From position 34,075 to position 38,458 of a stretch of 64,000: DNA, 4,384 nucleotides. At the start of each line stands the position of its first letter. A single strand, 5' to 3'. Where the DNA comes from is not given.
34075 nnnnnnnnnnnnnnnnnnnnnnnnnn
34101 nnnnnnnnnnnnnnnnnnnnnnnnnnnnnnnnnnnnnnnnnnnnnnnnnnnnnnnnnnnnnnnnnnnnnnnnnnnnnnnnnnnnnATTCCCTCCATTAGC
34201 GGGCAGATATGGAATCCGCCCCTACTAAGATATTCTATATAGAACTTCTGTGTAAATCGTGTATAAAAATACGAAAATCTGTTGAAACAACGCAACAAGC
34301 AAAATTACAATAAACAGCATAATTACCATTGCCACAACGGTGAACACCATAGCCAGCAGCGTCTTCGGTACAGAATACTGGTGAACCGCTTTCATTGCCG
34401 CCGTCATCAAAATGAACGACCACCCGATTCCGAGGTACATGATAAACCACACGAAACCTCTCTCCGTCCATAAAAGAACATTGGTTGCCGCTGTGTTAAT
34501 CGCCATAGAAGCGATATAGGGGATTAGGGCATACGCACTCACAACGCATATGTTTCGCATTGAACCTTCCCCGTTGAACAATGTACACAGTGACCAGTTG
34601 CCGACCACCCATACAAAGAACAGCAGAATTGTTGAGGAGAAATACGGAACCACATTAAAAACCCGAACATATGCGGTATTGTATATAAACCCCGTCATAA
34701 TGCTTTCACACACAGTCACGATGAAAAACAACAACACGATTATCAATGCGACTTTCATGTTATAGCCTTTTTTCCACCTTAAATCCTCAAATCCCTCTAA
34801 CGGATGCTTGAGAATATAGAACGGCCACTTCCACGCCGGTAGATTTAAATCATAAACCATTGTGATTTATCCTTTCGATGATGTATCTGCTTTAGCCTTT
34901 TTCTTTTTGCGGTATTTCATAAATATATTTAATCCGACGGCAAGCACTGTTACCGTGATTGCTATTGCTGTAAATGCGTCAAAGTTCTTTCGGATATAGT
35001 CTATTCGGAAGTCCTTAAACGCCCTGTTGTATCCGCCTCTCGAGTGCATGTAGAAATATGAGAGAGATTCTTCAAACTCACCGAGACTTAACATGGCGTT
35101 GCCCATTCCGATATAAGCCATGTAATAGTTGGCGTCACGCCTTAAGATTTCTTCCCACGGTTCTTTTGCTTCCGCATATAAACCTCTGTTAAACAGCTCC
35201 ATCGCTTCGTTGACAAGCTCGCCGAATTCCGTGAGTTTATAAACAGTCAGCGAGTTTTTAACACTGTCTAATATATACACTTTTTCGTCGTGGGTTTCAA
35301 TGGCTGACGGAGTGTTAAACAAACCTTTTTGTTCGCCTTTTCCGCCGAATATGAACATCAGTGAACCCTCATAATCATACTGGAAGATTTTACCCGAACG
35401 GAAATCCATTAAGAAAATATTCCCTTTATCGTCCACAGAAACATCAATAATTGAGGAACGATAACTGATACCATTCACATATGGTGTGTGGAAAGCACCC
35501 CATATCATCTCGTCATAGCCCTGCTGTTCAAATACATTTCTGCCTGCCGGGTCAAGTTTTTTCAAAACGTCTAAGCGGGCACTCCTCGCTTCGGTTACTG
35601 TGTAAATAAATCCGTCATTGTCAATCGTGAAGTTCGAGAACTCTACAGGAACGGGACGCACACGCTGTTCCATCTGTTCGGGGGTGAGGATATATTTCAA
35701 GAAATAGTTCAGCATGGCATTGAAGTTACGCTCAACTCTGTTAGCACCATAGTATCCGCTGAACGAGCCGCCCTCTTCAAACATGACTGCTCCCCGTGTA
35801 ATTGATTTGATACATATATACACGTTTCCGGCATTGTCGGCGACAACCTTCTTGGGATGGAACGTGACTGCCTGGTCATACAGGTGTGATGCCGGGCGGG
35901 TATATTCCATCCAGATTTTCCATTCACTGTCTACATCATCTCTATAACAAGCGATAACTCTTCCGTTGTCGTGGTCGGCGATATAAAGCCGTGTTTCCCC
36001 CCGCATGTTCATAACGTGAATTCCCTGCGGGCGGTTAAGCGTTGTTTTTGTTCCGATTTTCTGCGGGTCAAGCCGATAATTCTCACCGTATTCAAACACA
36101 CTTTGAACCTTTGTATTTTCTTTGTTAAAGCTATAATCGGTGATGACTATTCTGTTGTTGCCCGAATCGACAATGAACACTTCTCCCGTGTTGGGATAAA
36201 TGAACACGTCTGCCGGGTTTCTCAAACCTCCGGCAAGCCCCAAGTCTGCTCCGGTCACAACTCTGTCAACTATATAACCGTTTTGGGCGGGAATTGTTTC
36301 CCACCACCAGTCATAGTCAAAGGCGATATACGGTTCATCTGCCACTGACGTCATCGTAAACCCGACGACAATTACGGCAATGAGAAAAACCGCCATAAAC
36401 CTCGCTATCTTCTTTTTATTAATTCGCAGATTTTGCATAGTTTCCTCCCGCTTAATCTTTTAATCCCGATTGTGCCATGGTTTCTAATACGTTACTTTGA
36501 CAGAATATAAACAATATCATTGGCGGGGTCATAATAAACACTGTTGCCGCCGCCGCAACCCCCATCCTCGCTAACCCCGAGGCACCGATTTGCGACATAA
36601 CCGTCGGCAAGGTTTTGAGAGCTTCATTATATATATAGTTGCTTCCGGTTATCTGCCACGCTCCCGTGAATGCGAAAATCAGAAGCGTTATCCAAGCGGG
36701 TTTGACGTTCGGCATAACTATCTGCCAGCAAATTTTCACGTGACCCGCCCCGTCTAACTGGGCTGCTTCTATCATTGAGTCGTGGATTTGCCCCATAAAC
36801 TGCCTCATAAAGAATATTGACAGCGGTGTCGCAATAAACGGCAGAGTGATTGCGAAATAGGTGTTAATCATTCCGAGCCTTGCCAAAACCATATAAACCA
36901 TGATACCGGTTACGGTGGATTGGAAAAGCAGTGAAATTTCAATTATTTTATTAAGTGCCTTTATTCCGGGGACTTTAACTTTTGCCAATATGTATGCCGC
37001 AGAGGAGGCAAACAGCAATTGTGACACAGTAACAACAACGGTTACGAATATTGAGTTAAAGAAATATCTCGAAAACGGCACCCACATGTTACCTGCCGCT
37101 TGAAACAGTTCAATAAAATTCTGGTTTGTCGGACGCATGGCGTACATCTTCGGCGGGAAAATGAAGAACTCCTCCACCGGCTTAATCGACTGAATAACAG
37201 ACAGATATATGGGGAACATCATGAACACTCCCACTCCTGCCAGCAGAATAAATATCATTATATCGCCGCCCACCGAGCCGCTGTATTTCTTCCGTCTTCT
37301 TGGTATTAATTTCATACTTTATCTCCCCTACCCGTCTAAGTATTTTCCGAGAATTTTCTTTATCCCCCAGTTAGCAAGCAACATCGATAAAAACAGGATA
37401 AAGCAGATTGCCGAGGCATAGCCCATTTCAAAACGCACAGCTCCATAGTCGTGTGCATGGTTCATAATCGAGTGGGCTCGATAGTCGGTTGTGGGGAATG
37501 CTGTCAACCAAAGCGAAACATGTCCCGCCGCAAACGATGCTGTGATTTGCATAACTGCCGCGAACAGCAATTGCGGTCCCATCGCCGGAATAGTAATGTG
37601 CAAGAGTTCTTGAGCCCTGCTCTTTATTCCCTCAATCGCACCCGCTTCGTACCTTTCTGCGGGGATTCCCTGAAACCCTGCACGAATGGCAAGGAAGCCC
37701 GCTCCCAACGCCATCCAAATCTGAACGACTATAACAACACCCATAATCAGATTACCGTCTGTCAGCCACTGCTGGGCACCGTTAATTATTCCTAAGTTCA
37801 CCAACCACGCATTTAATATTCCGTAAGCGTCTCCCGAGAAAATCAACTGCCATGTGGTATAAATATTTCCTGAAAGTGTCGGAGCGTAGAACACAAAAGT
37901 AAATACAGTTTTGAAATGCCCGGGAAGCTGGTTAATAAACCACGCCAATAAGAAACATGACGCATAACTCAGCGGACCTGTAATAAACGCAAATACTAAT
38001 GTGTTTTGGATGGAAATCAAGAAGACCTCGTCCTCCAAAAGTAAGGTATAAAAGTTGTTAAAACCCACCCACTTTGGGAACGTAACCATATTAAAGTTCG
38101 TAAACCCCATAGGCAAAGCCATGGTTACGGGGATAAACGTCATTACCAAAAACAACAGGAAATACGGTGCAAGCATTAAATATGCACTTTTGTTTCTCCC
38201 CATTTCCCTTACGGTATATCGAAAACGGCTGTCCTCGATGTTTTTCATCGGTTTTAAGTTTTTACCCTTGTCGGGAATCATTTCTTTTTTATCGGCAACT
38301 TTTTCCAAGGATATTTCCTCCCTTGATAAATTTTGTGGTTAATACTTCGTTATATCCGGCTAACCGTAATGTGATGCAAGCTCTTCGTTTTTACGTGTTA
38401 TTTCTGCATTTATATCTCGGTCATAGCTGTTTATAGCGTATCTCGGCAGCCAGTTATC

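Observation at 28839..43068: Atypical ~14 kb ABC supercluster with LolD/MacB-type ATPases and MalFG-type permeases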

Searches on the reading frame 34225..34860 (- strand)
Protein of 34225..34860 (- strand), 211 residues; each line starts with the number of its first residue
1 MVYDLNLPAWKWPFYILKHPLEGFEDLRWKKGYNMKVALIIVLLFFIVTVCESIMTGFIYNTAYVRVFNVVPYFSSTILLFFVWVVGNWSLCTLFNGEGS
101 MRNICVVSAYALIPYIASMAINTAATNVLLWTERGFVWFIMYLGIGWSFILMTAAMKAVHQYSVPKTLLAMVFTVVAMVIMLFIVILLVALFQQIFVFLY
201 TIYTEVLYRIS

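Call 4: search_protein_families(library=pfam, proteins=[window:34225-34860:-], max_evalue=0.01)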
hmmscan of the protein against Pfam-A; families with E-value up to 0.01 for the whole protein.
window:34225-34860:- (211 aa): 1 family
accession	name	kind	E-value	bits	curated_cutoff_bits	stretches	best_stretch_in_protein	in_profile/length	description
PF04893.22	Yip1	-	2.6e-14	53.9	28.6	1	15-185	2-172/173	Yip1 domain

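Call 5: search_protein_families(library=ncbifam, proteins=[window:34225-34860:-], max_evalue=0.01)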
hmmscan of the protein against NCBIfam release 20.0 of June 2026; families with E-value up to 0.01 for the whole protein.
window:34225-34860:- (211 aa): 0 families

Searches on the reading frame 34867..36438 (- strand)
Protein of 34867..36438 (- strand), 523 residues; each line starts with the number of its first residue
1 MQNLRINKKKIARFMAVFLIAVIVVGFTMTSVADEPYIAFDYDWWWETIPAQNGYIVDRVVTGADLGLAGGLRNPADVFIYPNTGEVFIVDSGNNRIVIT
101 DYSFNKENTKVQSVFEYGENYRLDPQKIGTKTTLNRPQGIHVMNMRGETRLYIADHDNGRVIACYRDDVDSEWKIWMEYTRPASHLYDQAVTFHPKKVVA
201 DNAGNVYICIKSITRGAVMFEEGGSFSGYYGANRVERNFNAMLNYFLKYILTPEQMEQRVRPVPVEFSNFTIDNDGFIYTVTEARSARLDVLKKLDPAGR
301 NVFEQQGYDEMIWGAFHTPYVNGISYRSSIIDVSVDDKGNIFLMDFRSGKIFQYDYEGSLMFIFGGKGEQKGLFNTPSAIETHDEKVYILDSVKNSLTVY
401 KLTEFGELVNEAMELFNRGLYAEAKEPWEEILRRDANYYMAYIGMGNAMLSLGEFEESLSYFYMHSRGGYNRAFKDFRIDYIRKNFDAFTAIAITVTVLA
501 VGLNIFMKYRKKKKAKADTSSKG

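Call 4: search_protein_families(library=pfam, proteins=[window:34867-36438:-], max_evalue=0.01)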
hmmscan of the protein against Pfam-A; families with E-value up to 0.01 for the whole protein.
window:34867-36438:- (523 aa): 3 families
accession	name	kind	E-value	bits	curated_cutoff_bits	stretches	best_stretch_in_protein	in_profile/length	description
PF01436.27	NHL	-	1.3e-05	25.4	20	0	72-99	1-27/28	NHL repeat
PF06739.17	SBBP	-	0.0034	17.7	20.5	0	195-209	15-29/38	Beta-propeller repeat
PF17170.10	DUF5128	-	0.0083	15.8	22.9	0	330-358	92-121/321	6-bladed beta-propeller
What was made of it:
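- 34867..36438 (-): Membrane protein with an N-terminal signal or anchor, a six-blade NHL beta-propeller, TPR repeats and a C-terminal TM anchor with a basic tail. The bulk is predicted to be extracellular. Call 4.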

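Call 5: search_protein_families(library=ncbifam, proteins=[window:34867-36438:-], max_evalue=0.01)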
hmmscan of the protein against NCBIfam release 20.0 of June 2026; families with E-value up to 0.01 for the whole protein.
window:34867-36438:- (523 aa): 3 families
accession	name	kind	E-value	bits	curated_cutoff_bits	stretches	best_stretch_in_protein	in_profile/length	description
NF035926.1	scyF_NHL_VPEP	equivalog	1.3e-11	44.3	350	2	333-400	157-273/376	scytonemin biosynthesis PEP-CTERM protein ScyF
NF053768.1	CIS12_fam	equivalog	0.00046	19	860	1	323-399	39-112/715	CIS12 family contractile injection system protein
NF033206.1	ScyE_fam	subfamily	0.0097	15.5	80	0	329-392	254-320/333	ScyD/ScyE family protein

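Call 48: search_solved_structures(query=A3, max_evalue=1)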
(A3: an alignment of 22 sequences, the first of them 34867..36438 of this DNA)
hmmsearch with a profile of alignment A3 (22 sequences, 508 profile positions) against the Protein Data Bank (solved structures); distinct sequences matched with E-value up to 1: 118 (the best 60 are shown).
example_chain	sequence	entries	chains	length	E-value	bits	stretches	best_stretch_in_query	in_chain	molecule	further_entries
9qhb_A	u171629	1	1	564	1.5e-30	109.6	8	403-452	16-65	Engineered tetratricopeptide repeat protein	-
3wwa_A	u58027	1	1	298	2.8e-27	98.8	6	67-159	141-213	Pizza7H protein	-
6rej_A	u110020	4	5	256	1.7e-24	89.6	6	123-159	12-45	Pizza6-SH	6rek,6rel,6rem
6ren_A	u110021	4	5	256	1.8e-24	89.5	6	68-158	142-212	3fPizza6-SH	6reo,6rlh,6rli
6f0t_A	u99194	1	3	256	1.8e-24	89.5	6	123-159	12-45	Pizza6-SFW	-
6qsd_A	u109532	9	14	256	2e-24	89.4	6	68-160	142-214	Pizza6S | Pizza6-S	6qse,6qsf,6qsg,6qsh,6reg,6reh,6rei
3ww9_A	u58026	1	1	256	1e-23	87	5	68-160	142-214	pizza6 protein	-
7zqg_A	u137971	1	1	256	2.1e-22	82.7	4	68-160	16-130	Pizza6-KSH-TSH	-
7zcj_A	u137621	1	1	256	4.6e-22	81.6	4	69-160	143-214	Pizza6-TNH-TSH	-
6f0s_A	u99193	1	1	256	4.9e-22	81.5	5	68-159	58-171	Pizza6-SYW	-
7zpw_A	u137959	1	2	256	7.2e-22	80.9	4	66-159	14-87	Pizza6-TSK-TSH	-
7zq2_A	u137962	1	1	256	8.3e-22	80.7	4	68-159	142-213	Pizza6-RSH-TSH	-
7zph_A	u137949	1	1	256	1.1e-21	80.4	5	67-159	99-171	Pizza6-TNK-RSH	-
7zpz_A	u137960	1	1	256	2.1e-21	79.4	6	69-159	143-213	Pizza6-TSR-TSH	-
8bu0_A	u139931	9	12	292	5.6e-21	78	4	403-452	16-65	Consensus tetratricopeptide repeat protein | Crystal structure of an 8-repeat consensus TPR superhelix with Zinc. | Monomer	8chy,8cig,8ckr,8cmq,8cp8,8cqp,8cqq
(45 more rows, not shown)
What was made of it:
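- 34867..36438 (-): Profile against PDB: Pizza6 designed six-blade propellers, the PknD sensor domain and consensus TPR (call 48).
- On NHL-repeat beta-propeller with TPR: Profile against PDB: Pizza6 with 4-6 matched stretches, the PknD sensor and TRIM NHL domains, and consensus TPR at profile positions 403-453 (call 48).
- Checked: The NHL propeller and the TPR are supported by a profile search of PDB (call 48).
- The NHL propeller and TPR are supported (call 48).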

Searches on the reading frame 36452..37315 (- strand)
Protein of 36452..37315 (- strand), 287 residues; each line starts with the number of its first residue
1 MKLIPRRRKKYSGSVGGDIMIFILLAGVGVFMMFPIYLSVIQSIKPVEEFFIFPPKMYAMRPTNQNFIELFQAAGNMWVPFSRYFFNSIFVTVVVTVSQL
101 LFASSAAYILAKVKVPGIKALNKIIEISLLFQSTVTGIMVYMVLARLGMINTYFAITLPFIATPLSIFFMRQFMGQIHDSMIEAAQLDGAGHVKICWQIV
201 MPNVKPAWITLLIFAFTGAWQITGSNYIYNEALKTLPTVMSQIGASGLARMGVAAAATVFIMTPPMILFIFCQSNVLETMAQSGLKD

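Call 4: search_protein_families(library=pfam, proteins=[window:36452-37315:-], max_evalue=0.01)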
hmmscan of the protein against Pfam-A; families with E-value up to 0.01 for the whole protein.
window:36452-37315:- (287 aa): 1 family
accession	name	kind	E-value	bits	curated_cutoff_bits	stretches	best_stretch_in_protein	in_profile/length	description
PF00528.27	BPD_transp_1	-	4.5e-08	33.5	26.4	1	119-270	18-172/184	Binding-protein-dependent transport system inner membrane component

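Call 5: search_protein_families(library=ncbifam, proteins=[window:36452-37315:-], max_evalue=0.01)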
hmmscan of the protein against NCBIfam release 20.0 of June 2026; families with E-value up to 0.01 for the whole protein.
window:36452-37315:- (287 aa): 17 families
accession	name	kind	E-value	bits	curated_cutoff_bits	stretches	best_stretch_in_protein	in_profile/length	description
NF008210.0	PRK10973.1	equivalog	2e-20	73.6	297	1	23-279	15-275/281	sn-glycerol-3-phosphate ABC transporter permease UgpE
NF040932.1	ABC_arch_GlcU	equivalog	2.9e-17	63.2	340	1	21-273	5-257/272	glucose ABC transporter permease GlcU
NF008231.0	PRK10998.1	equivalog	4.3e-11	42.9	261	1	79-287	79-296/296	maltose ABC transporter permease MalG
TIGR01581.1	Mo_ABC_porter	hypoth_equivalog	1.4e-10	41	210.3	1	88-263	26-219/225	ABC transporter permease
TIGR02141.1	modB_ABC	equivalog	7.6e-08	32.2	182.6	1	88-217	3-146/208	molybdate ABC transporter permease subunit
TIGR02139.1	permease_CysT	equivalog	1.3e-07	31.5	246.1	1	47-279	16-260/265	sulfate ABC transporter permease subunit CysT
NF006939.0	PRK09421.1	equivalog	1.4e-07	31.1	262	1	88-220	15-162/230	molybdate ABC transporter permease subunit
NF043073.1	MMSYN1_0195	equivalog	6.3e-07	27.9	1250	1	80-217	54-193/1021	spermidine/putrescine ABC transporter permease/substrate-binding protein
NF040931.1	ABC_arch_GlcT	equivalog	4.5e-06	26.5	360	1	166-231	159-223/278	glucose ABC transporter permease GlcT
TIGR00969.1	3a0106s02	subfamily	5.8e-06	26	240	1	53-233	33-225/272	sulfate ABC transporter permease subunit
NF040839.1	tungstate_WtpB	equivalog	2e-05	24.4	340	1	64-238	27-212/251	tungstate ABC transporter permease WtpB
TIGR02140.1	permease_CysW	equivalog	3.3e-05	23.5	329.1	1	89-210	53-188/261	sulfate ABC transporter permease subunit CysW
NF008208.0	PRK10971.1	equivalog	0.00011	21.8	415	1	91-223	66-212/277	sulfate/thiosulfate ABC transporter permease CysT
NF007047.0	PRK09500.1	equivalog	0.00023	20.9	326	1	85-263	60-240/257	spermidine/putrescine ABC transporter permease PotC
NF011691.0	PRK15111.1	equivalog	0.00031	20.4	379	1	89-216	103-224/296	putrescine export ABC transporter permease SapC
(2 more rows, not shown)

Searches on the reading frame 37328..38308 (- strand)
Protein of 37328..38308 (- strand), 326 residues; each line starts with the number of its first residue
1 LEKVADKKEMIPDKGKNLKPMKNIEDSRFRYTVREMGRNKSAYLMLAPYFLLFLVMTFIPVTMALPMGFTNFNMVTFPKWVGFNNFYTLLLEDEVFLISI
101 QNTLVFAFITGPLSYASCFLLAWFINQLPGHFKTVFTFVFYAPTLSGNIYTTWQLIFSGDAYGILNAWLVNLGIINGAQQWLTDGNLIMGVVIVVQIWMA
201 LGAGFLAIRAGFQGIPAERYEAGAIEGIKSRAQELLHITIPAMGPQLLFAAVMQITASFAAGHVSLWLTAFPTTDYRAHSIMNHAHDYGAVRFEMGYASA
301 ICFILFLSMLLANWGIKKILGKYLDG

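Call 4: search_protein_families(library=pfam, proteins=[window:37328-38308:-], max_evalue=0.01)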
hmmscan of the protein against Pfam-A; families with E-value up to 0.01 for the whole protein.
window:37328-38308:- (326 aa): 0 families

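Call 5: search_protein_families(library=ncbifam, proteins=[window:37328-38308:-], max_evalue=0.01)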
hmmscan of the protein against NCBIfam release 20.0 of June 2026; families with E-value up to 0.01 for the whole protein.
window:37328-38308:- (326 aa): 6 families
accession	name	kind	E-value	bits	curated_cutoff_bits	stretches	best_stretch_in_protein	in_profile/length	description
TIGR03262.1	PhnU2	equivalog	2.5e-09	36.3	593.25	1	51-259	12-202/546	putative 2-aminoethylphosphonate ABC transporter permease subunit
NF007852.0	PRK10561.1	equivalog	7e-08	32.7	335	1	41-259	13-227/295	sn-glycerol-3-phosphate ABC transporter permease UgpA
NF007044.0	PRK09497.1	equivalog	4.2e-06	26.5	348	1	52-322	18-280/285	spermidine/putrescine ABC transporter permease PotB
NF040931.1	ABC_arch_GlcT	equivalog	6.1e-06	26.1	360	1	52-300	7-253/278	glucose ABC transporter permease GlcT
NF008232.0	PRK10999.1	equivalog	1.8e-05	23.7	392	1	77-248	261-433/520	maltose ABC transporter permease MalF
TIGR01581.1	Mo_ABC_porter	hypoth_equivalog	0.00036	20.1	210.3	1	86-255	10-168/225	ABC transporter permease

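Call 27: search_protein_families(library=pfam, proteins=[window:37328-38308:-], max_evalue=1)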
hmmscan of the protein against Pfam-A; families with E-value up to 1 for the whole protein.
window:37328-38308:- (326 aa): 0 families
